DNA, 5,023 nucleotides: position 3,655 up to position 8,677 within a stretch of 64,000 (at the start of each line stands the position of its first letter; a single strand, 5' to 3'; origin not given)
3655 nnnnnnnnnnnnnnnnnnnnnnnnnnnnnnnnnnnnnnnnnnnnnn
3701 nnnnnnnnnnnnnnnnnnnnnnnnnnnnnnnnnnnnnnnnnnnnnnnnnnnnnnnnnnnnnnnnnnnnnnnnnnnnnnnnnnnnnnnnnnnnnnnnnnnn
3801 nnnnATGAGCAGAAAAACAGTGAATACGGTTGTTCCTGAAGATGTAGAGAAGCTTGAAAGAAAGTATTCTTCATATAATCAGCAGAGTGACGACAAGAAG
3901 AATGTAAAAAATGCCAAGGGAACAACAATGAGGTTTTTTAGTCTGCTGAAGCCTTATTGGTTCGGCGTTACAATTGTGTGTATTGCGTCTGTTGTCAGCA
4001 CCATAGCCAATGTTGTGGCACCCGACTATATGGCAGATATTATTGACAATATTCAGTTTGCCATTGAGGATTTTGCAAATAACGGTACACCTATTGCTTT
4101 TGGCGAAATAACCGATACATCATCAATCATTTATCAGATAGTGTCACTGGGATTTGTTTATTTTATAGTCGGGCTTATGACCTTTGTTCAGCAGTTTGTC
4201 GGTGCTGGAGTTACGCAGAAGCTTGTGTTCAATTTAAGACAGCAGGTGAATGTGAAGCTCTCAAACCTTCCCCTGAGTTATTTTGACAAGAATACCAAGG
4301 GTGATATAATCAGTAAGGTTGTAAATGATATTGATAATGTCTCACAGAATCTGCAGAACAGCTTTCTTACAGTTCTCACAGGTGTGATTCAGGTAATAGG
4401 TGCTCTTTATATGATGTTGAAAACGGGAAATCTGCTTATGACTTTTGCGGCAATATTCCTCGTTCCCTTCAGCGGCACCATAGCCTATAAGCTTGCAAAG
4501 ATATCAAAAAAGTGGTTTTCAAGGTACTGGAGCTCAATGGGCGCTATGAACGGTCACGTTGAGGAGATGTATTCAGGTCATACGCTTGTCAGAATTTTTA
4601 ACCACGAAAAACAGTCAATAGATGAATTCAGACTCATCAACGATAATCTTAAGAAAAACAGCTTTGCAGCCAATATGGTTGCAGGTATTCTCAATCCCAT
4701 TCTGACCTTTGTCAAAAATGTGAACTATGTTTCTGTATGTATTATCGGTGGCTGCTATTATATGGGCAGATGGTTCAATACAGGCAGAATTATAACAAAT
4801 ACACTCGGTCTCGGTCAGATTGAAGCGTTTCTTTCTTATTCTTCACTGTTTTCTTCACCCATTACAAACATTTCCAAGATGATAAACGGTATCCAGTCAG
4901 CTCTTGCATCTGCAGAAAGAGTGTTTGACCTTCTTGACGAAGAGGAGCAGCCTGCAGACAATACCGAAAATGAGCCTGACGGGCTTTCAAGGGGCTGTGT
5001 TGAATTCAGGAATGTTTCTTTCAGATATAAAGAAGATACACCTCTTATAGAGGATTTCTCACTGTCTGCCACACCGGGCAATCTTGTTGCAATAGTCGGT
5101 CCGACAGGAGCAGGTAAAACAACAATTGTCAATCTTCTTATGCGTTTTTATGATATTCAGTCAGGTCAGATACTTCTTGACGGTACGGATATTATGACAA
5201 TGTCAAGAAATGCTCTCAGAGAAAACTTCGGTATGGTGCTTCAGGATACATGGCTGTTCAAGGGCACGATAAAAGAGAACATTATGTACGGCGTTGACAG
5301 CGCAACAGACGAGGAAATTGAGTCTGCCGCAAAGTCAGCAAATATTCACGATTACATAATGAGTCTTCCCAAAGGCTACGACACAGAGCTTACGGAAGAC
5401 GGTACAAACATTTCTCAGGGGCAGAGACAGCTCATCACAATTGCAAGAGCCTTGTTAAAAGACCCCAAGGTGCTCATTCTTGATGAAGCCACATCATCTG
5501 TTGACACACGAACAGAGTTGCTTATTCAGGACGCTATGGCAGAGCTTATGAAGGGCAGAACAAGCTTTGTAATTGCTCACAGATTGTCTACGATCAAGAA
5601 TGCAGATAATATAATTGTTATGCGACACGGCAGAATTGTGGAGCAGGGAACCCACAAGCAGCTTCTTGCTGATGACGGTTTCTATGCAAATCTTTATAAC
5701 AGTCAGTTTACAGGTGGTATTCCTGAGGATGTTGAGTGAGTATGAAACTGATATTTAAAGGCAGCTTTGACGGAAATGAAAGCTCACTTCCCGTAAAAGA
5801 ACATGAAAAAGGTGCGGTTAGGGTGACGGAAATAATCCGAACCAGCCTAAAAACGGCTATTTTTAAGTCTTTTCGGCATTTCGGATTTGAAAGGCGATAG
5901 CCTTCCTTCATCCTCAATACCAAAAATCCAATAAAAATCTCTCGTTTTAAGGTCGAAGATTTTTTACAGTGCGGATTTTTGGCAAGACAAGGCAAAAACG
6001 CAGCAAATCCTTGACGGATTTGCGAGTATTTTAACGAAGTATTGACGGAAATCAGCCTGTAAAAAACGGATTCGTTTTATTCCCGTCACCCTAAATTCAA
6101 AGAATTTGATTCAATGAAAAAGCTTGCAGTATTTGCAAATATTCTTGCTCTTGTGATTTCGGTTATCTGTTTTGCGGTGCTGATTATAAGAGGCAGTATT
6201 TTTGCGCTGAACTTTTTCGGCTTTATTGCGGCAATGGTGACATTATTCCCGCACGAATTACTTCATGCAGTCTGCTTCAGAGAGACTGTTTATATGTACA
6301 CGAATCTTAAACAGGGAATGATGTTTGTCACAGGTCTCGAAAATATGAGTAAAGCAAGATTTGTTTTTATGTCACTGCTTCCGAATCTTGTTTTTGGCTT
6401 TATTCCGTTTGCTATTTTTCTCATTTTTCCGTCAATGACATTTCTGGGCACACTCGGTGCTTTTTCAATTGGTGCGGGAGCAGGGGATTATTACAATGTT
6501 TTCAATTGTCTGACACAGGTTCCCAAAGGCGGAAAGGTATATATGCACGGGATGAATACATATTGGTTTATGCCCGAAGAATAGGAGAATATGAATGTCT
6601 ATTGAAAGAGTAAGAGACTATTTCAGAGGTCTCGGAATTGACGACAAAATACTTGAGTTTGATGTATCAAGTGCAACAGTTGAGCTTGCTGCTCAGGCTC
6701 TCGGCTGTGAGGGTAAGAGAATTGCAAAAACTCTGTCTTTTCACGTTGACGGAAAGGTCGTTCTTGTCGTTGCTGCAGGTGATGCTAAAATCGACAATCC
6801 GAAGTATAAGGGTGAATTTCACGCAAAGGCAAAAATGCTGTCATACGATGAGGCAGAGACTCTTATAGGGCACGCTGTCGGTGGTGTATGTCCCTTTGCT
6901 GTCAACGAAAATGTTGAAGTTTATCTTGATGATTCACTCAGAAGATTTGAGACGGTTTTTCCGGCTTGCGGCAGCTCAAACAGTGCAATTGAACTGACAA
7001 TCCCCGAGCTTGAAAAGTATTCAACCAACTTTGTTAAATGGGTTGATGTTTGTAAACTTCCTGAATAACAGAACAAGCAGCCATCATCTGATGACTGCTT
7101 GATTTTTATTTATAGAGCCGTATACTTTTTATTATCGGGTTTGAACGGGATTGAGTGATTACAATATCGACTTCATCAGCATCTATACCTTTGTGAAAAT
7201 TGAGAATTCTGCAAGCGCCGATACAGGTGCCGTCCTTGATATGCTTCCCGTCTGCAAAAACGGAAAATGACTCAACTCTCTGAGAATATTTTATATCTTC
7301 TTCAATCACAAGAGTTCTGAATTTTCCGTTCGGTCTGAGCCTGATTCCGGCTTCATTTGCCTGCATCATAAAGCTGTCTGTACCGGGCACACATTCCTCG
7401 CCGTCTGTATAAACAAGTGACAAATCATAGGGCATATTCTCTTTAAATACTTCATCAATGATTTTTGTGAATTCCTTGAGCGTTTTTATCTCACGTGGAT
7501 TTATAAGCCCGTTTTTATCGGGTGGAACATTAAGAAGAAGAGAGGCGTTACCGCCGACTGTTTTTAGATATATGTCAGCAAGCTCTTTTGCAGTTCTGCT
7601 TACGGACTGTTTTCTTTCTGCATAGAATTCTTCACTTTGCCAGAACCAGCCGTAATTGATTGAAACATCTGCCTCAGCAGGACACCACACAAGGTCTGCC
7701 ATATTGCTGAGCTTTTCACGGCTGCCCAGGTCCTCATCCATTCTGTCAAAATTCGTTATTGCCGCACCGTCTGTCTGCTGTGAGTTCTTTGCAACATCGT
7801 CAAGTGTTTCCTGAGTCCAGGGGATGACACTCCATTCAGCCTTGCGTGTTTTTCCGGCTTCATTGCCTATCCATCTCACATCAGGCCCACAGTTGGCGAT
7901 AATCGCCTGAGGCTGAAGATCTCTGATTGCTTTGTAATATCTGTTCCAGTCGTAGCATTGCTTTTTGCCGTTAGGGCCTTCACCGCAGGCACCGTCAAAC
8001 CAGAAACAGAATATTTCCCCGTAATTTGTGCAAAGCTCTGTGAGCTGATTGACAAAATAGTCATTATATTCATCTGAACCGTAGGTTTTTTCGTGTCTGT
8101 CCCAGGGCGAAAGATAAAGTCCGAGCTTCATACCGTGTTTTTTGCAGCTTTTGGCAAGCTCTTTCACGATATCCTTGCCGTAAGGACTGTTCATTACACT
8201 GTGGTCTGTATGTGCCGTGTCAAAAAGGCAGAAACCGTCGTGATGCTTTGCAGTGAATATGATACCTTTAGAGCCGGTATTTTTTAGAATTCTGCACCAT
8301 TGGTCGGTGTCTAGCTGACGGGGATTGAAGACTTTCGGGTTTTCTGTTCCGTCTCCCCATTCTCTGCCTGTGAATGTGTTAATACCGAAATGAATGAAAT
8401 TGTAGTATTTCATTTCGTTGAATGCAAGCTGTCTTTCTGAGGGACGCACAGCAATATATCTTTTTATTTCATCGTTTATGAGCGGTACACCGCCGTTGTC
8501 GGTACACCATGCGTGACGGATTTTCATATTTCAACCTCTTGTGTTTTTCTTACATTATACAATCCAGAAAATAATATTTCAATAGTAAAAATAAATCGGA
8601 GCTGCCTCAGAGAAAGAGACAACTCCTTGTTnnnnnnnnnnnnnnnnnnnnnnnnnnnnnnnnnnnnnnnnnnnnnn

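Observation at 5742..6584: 271-bp TIR element with TA duplication splits a membrane HExxH-protein gene; excision restores one frame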

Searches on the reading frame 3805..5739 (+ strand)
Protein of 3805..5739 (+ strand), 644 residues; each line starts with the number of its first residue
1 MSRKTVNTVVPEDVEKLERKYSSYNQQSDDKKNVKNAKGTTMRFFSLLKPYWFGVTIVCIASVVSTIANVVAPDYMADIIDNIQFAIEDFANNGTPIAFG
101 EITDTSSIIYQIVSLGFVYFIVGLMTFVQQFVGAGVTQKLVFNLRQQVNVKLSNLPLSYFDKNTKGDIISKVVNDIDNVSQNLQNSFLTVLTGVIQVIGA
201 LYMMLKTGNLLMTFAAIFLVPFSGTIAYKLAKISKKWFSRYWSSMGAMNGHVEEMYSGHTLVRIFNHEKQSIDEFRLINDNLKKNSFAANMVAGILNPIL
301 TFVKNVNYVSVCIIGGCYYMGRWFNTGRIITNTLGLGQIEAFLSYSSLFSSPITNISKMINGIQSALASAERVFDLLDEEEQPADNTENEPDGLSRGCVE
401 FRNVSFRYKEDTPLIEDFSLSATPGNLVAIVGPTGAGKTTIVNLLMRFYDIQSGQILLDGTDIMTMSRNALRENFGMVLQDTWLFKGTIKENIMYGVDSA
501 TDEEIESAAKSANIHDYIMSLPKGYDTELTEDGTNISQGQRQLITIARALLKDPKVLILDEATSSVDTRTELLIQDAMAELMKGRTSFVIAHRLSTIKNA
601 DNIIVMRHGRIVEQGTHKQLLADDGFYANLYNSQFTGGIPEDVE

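Call 7: search_protein_families(library=pfam, proteins=[window:3805-5739:+], max_evalue=0.01)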
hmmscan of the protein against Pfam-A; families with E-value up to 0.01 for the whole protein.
window:3805-5739:+ (644 aa): 11 families
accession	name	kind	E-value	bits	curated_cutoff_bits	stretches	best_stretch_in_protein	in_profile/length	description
PF00664.28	ABC_membrane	-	9.2e-36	124.4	28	1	56-335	2-266/274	ABC transporter transmembrane region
PF00005.33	ABC_tran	-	6e-32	111.6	25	1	416-564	2-137/137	ABC transporter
PF13401.12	AAA_22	-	4.5e-05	24.2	27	1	426-564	6-95/130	AAA domain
PF13476.12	AAA_23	-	0.00029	22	27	1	418-444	17-38/201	AAA domain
PF09818.15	ABC_ATPase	-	0.00043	19.8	23.2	1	508-582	131-201/283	P-loop domain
PF00004.35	AAA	-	0.00064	20.6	21.2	0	429-589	2-104/131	ATPase family associated with various cellular activities (AAA)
PF02463.25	SMC_N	-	0.00065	19.6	40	0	427-608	26-213/220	RecF/RecN/SMC N terminal domain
PF13191.12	AAA_16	-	0.0015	19.5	32.6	1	424-563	24-142/167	AAA ATPase domain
PF13604.12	AAA_30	-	0.0018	18.5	27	0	424-564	17-99/191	AAA domain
PF13304.12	AAA_21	-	0.0021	18.6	27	0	427-456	1-47/304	AAA domain, putative AbiEii toxin, Type IV TA system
PF19993.5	DO-GTPase2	-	0.0092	16.1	27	0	426-446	1-21/226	Double-GTPase 2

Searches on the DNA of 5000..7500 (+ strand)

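Call 5: search_rna_families(source=window, start=5000, end=7500, threshold=evalue, max_evalue=1)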
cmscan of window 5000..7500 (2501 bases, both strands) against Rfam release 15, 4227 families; matches with E-value up to 1: 0.
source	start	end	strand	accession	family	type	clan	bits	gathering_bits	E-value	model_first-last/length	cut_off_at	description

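Call 26: search_dna_similar(query=window:5821-6091:+, collection=plasmids, mode=distant, max_evalue=1)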
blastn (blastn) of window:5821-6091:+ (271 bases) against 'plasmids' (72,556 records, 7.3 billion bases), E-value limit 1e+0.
Records with a match: 2; places in all: 2; records where one place covers at least 80% of the query: 0.
Best place of each record, by identity: 95-99% 2.
By first word of the organism name: Rhizobium 2.
By predicted mobility (MOB-suite, as given by PLSDB): non-mobilizable 2.
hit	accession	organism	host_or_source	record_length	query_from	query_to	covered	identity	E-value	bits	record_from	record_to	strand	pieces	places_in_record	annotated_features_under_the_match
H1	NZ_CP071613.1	Rhizobium bangladeshense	lentil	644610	169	193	9%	96.0%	8e-1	42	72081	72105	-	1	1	FGGY-family carbohydrate kinase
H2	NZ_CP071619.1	Rhizobium bangladeshense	lentil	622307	169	193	9%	96.0%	8e-1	42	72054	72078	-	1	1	FGGY-family carbohydrate kinase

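Call 65: search_dna_similar(query=window:5819-6093:+, collection=phages, mode=distant, max_evalue=1)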
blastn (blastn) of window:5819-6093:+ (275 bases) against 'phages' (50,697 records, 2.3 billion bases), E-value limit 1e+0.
Records with a match: 10; places in all: 10; records where one place covers at least 80% of the query: 0.
Best place of each record, by identity: >=99% 1; 95-99% 7; 90-95% 2.
By first word of the organism name: Bacillus 7; Streptococcus 2; Klebsiella 1.
By host as written in the record: Bacillus cereus 2; - 2; Bacillus sp. ATCC 27348 2; Klebsiella pneumoniae 1; Streptococcus azizii 13-1151-1 1; Streptococcus azizii 1206367 1; Bacillus cereus ATCC 27348 1.
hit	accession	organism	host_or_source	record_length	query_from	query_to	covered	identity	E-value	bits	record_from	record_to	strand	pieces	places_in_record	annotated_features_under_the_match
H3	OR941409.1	Klebsiella phage vB_Kpn_AM.K1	Klebsiella pneumoniae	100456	99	124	9%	100.0%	2e-3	48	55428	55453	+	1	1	record has no annotation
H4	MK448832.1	Streptococcus phage Javan85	Streptococcus azizii 13-1151-1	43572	189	214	9%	92.3%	9e-1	39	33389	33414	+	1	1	tail length tape-measure protein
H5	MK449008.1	Streptococcus phage Javan84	Streptococcus azizii 1206367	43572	189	214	9%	92.3%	9e-1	39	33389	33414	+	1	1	tail length tape-measure protein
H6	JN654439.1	Bacillus phage BPS13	Bacillus cereus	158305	87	110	9%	95.8%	9e-1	40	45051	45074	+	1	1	hypothetical protein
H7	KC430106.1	Bacillus phage BPS10C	-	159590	87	110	9%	95.8%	9e-1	40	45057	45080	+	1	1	hypothetical protein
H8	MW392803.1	Bacillus phage BCPG1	Bacillus cereus ATCC 27348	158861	87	110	9%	95.8%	9e-1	40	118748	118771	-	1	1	hypothetical protein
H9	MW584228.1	Bacillus phage BCPG3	Bacillus sp. ATCC 27348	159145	87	110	9%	95.8%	9e-1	40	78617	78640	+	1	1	none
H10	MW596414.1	Bacillus phage BCP18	Bacillus sp. ATCC 27348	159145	87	110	9%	95.8%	9e-1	40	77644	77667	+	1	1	hypothetical protein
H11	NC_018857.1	Bacillus phage BPS13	Bacillus cereus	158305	87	110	9%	95.8%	9e-1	40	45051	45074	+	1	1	hypothetical protein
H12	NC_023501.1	Bacillus phage BPS10C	-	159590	87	110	9%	95.8%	9e-1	40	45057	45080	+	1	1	hypothetical protein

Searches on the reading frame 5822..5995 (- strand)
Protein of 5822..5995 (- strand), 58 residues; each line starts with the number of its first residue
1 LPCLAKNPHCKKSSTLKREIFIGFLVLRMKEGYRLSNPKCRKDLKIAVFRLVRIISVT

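Call 31: find_homologous_proteins(query=window:5822-5995:-, max_evalue=0.001)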
Query seq(58 aa) (58 aa): 1 proteins with E <= 0.001 among 1 candidates.
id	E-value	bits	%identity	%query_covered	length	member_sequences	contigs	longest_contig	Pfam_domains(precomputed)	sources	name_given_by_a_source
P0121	2.5e-5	42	88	43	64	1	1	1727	-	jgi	jgi:hypothetical protein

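Call 62: find_encoding_contigs(protein=P0121, flank=3000, max_places=5)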
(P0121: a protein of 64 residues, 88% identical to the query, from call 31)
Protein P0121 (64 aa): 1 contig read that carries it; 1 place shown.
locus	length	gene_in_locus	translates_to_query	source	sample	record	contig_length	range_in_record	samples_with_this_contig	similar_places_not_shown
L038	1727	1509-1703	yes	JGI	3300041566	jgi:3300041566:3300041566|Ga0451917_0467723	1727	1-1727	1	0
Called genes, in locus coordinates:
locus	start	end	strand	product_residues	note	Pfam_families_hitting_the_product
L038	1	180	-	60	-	?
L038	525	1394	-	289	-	PF13200:DUF4015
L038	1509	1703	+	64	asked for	-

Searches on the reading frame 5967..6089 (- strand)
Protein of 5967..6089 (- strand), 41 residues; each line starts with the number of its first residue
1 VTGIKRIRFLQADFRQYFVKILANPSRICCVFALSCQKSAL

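Call 30: find_encoding_contigs(protein=window:5967-6089:-, flank=3000, max_places=10)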
Protein seq(41 aa) (41 aa): no gene with exactly this product is on record in the collection.

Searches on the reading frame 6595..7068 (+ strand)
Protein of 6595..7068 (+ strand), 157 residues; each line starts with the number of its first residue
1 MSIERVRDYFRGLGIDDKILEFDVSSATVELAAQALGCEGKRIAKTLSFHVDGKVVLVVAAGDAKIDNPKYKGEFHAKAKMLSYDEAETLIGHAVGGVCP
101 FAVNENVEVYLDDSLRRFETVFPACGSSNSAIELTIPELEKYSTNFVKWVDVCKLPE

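Call 7: search_protein_families(library=pfam, proteins=[window:6595-7068:+], max_evalue=0.01)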
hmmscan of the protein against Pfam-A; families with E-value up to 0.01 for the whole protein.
window:6595-7068:+ (157 aa): 1 family
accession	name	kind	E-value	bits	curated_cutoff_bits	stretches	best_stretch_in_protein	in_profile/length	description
PF04073.20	tRNA_edit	-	7.1e-25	87.9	25.5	1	27-141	5-122/123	Aminoacyl-tRNA editing domain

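Call 50: find_encoding_contigs(protein=window:6595-7068:+, flank=2500, max_places=10)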
Protein window:6595-7068:+ (157 aa): 22 contigs read that carry it; 10 places shown.
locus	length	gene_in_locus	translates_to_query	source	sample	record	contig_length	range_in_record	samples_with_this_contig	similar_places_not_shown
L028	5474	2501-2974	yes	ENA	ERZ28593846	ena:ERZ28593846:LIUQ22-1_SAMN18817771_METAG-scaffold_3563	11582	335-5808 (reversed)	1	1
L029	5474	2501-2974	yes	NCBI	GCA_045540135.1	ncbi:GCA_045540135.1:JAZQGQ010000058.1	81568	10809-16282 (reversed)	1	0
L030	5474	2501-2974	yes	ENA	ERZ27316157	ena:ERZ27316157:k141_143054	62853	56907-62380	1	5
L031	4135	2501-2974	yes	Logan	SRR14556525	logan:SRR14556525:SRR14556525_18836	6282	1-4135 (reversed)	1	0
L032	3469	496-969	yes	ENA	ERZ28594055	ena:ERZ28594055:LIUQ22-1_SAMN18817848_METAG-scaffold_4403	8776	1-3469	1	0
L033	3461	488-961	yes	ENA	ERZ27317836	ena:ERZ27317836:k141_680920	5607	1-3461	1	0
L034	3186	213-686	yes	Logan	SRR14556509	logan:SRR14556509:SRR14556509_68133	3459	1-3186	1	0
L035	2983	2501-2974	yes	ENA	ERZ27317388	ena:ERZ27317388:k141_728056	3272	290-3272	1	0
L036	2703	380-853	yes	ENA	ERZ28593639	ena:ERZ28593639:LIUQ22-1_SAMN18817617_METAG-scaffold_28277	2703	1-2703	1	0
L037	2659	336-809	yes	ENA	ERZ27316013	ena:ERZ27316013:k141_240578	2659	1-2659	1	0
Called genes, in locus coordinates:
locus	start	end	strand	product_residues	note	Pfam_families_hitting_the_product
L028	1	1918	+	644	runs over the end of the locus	PF00664:ABC_membrane, PF00005:ABC_tran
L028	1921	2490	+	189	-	PF11667:DUF3267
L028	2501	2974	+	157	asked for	PF04073:tRNA_edit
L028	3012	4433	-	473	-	PF01120:Alpha_L_fucos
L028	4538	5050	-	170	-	-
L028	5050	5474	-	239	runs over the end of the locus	PF14478:DUF4430 (weak)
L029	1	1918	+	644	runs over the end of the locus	PF00664:ABC_membrane, PF00005:ABC_tran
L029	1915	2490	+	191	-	PF11667:DUF3267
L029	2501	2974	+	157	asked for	PF04073:tRNA_edit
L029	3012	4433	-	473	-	PF01120:Alpha_L_fucos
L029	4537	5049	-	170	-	-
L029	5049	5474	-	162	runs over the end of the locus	PF14478:DUF4430 (weak)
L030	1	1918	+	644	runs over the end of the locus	PF00664:ABC_membrane, PF00005:ABC_tran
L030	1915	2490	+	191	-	PF11667:DUF3267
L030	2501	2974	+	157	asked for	PF04073:tRNA_edit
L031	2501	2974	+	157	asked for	PF04073:tRNA_edit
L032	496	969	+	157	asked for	PF04073:tRNA_edit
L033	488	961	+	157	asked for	PF04073:tRNA_edit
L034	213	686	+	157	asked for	PF04073:tRNA_edit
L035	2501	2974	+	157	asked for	PF04073:tRNA_edit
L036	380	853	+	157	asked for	PF04073:tRNA_edit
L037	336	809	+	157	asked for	PF04073:tRNA_edit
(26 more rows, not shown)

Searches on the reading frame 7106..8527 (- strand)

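Call 7: search_protein_families(library=pfam, proteins=[window:7106-8527:-], max_evalue=0.01)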
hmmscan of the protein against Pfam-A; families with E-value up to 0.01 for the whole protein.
window:7106-8527:- (473 aa): 1 family
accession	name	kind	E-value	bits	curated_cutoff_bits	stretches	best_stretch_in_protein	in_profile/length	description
PF01120.23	Alpha_L_fucos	-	7.8e-40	137.8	25.2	1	45-355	86-338/345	Alpha-L-fucosidase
